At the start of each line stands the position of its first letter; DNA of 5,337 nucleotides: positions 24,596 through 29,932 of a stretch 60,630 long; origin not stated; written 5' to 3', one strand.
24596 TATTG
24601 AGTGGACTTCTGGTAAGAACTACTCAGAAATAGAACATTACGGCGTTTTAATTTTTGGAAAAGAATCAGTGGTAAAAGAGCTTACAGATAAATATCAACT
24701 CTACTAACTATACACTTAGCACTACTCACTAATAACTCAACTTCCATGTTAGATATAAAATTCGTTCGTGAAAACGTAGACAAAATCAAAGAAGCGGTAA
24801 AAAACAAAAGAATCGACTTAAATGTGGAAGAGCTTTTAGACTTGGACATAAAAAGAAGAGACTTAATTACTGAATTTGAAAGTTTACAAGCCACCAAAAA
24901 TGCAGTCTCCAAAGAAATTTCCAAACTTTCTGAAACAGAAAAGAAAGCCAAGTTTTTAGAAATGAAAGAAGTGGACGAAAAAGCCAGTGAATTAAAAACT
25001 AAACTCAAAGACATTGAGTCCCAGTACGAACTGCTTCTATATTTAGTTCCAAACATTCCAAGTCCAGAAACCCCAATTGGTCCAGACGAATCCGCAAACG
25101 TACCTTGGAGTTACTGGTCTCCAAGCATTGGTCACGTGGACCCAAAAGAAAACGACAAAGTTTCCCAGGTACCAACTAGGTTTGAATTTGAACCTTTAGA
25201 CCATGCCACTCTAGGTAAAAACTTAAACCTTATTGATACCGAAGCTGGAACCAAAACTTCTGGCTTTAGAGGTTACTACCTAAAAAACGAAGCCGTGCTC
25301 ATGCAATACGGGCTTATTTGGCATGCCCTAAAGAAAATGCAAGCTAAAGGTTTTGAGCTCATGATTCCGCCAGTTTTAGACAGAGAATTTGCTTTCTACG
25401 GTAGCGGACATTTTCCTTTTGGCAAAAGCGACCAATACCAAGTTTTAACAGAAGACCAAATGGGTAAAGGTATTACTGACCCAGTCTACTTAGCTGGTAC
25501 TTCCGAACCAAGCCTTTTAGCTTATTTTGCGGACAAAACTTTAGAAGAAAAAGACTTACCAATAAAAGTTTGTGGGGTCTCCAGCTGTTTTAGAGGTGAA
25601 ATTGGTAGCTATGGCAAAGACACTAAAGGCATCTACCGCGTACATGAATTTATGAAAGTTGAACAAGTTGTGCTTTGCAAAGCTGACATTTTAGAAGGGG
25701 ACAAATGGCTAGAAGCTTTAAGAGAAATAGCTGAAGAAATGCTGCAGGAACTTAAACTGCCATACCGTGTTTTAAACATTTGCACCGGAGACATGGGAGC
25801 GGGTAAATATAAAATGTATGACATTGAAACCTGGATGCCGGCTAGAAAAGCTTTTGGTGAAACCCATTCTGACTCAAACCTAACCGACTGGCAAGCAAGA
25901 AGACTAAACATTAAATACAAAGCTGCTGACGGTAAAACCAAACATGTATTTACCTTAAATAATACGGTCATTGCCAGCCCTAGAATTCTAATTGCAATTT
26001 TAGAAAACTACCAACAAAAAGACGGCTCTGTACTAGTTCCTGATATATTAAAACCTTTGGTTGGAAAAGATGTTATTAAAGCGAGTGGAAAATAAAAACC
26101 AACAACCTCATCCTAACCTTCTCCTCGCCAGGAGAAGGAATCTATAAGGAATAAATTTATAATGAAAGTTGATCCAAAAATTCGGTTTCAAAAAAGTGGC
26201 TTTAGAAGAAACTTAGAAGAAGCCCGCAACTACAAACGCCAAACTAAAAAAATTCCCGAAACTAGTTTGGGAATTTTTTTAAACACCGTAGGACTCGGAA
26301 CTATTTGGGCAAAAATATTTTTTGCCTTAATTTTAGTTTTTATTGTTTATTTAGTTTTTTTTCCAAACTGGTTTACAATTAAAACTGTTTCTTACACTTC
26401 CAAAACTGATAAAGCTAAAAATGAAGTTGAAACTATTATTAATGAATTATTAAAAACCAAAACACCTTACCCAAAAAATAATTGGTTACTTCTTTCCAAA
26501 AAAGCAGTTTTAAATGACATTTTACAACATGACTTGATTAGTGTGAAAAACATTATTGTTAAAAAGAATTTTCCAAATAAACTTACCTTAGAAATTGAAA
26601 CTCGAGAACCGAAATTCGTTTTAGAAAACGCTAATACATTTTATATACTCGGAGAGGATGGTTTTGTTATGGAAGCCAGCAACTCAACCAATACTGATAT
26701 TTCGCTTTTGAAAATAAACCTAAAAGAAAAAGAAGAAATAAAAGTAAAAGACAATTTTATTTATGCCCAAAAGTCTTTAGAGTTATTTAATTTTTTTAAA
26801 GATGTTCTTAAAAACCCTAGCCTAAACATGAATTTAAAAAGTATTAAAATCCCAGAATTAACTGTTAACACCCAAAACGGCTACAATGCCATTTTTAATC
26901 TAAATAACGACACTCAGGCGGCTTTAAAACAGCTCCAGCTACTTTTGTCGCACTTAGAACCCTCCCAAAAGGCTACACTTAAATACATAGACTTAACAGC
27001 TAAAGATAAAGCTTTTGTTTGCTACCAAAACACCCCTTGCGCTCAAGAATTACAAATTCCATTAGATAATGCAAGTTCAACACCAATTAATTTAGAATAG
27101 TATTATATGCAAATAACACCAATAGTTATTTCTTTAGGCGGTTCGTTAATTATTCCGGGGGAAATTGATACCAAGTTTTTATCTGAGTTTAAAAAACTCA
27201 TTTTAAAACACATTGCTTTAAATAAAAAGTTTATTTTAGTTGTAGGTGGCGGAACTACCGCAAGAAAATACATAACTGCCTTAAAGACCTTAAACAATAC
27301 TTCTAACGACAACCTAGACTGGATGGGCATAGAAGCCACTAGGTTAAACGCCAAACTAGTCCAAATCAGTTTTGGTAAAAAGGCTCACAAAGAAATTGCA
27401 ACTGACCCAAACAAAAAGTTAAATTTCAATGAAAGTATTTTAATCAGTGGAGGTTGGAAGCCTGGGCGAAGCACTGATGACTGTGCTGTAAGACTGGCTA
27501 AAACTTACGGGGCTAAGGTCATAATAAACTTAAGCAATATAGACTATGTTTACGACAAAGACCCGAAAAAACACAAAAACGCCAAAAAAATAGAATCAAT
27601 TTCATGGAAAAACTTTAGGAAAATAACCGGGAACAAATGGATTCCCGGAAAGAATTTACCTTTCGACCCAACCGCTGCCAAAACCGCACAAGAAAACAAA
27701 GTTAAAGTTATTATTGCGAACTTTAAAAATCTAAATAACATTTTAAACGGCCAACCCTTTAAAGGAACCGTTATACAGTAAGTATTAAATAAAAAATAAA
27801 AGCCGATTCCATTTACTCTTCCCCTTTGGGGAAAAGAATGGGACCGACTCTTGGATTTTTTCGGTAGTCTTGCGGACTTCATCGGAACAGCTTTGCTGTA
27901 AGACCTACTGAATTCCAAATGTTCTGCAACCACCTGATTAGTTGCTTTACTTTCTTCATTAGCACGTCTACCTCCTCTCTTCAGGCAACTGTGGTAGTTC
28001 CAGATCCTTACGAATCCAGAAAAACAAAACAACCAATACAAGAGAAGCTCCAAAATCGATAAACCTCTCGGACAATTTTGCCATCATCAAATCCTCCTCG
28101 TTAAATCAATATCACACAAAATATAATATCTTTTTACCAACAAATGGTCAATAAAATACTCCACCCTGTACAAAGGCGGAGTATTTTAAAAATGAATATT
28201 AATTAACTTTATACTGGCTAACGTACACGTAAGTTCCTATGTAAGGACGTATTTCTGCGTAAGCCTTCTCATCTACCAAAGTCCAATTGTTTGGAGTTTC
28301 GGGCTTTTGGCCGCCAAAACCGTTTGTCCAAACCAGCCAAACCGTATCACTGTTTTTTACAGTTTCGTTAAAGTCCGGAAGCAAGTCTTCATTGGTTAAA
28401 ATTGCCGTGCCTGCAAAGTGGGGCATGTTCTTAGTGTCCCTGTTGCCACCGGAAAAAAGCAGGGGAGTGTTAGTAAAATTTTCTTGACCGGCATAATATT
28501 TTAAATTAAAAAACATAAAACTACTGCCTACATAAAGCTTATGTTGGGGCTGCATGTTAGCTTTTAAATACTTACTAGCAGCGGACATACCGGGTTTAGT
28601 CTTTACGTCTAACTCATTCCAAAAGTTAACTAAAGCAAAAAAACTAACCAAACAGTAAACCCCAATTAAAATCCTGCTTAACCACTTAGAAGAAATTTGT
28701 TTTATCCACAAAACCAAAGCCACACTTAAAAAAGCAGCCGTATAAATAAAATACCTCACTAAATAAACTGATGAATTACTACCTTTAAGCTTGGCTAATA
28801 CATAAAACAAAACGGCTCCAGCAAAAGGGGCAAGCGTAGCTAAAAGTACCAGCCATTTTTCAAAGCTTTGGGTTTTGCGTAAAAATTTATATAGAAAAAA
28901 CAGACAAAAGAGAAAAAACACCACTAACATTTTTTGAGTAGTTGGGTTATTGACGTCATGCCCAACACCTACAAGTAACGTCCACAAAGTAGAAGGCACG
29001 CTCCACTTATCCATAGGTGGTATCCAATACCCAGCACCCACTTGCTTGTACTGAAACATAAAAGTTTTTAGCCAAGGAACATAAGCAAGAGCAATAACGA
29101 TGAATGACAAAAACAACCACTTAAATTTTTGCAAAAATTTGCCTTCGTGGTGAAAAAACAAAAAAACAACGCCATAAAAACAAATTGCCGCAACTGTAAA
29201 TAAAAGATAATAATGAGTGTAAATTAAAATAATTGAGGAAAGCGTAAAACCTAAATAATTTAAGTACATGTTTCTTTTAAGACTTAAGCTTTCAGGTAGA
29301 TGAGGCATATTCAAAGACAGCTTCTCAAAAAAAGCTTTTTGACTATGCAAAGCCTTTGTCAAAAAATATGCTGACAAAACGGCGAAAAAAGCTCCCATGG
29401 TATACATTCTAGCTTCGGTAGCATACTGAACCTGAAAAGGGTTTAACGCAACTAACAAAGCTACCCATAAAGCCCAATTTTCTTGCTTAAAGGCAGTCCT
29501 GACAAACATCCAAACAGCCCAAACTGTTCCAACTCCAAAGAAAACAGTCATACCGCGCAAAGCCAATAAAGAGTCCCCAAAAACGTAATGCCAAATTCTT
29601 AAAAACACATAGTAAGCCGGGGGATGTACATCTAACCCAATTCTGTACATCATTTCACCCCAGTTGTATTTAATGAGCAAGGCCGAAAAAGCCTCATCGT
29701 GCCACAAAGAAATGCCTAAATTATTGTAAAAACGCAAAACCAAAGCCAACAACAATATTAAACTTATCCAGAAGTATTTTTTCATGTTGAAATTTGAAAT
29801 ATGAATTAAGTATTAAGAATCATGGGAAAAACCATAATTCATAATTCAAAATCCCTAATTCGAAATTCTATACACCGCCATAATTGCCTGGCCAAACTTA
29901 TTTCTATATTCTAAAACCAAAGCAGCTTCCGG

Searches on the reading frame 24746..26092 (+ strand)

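Call 23: search_protein_families(library=pfam, proteins=[window:24746-26092:+], max_evalue=0.001)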
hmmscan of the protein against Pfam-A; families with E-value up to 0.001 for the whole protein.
window:24746-26092:+ (449 aa): 2 families
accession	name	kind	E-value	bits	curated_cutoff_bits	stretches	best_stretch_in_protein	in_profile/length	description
PF00587.30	tRNA-synt_2b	-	1.9e-30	106.7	29.3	1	246-422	10-179/179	tRNA synthetase class II core domain (G, H, P, S and T)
PF02403.27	Seryl_tRNA_N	-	6.2e-24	84.8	28.2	1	1-105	1-108/108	Seryl-tRNA synthetase N-terminal domain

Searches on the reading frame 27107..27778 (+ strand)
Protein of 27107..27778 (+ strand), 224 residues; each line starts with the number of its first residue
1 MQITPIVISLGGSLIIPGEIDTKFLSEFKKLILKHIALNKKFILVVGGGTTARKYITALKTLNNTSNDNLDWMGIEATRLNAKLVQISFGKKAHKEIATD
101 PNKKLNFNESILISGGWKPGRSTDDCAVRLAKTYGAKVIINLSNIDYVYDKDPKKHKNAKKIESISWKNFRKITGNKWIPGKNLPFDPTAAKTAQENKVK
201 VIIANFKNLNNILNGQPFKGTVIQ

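Call 23: search_protein_families(library=pfam, proteins=[window:27107-27778:+], max_evalue=0.001)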
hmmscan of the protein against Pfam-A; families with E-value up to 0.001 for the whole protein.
window:27107-27778:+ (224 aa): 1 family
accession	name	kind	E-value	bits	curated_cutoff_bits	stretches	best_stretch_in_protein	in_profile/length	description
PF00696.33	AA_kinase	-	1.4e-29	104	24.9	1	6-205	3-234/234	Amino acid kinase family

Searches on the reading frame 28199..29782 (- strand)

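Call 23: search_protein_families(library=pfam, proteins=[window:28199-29782:-], max_evalue=0.001)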
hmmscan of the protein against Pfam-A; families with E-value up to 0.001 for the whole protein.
window:28199-29782:- (527 aa): 1 family
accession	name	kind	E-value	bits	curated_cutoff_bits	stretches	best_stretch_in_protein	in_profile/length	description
PF13231.12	PMT_2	-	6.8e-09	36.6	26.1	1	53-149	2-97/160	Dolichyl-phosphate-mannose-protein mannosyltransferase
